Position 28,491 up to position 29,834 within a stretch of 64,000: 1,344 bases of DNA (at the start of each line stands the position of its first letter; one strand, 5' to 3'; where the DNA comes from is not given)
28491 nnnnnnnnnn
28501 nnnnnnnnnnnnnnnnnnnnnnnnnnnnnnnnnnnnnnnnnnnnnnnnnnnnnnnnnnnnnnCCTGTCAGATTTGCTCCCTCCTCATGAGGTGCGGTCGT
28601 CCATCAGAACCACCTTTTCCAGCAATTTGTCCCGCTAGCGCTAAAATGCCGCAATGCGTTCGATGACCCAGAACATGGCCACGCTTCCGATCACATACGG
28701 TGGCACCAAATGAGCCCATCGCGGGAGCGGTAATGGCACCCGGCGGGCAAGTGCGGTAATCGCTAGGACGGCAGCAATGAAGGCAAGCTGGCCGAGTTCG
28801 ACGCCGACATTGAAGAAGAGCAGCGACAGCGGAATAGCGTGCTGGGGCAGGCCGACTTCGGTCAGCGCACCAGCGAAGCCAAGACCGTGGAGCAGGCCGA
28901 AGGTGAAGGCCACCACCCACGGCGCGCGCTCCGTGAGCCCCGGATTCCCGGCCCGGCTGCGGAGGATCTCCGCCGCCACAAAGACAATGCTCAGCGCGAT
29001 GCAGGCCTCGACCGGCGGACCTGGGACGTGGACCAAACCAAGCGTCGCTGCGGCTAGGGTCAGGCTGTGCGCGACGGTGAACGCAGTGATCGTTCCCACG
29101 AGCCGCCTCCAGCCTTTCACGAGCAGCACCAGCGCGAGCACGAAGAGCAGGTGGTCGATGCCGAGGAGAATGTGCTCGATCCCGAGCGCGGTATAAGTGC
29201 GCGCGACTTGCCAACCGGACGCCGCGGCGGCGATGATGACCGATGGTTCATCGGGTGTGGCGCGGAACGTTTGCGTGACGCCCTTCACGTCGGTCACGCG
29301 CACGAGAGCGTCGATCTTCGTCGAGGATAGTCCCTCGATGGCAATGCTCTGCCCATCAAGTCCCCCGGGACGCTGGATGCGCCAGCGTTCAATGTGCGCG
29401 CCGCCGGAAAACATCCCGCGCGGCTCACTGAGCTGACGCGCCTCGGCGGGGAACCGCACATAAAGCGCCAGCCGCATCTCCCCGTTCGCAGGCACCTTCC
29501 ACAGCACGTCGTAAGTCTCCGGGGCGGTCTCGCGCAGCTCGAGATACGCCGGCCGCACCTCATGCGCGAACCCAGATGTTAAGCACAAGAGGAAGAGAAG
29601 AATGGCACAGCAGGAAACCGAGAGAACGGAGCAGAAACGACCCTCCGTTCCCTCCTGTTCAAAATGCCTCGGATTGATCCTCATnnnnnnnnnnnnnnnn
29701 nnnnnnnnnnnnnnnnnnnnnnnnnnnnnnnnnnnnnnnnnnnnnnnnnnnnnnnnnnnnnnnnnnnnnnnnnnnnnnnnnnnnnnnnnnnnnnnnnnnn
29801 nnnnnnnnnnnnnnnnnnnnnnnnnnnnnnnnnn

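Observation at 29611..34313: A ~27-nt motif reiterated five times inside the DUF3604 operon, twice as strong inverted pairs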

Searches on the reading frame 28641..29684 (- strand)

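Call 38: search_protein_families(library=pfam, proteins=[window:28641-29684:-])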
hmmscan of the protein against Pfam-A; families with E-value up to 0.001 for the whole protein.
window:28641-29684:- (347 aa): 2 families
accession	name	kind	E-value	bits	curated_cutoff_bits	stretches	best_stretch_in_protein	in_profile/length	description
PF13795.12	HupE_UreJ_2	-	2.3e-49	167.5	24.5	1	164-315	1-154/156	HupE / UreJ protein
PF04955.18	HupE_UreJ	-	1.2e-06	28.6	23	1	155-320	13-164/179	HupE / UreJ protein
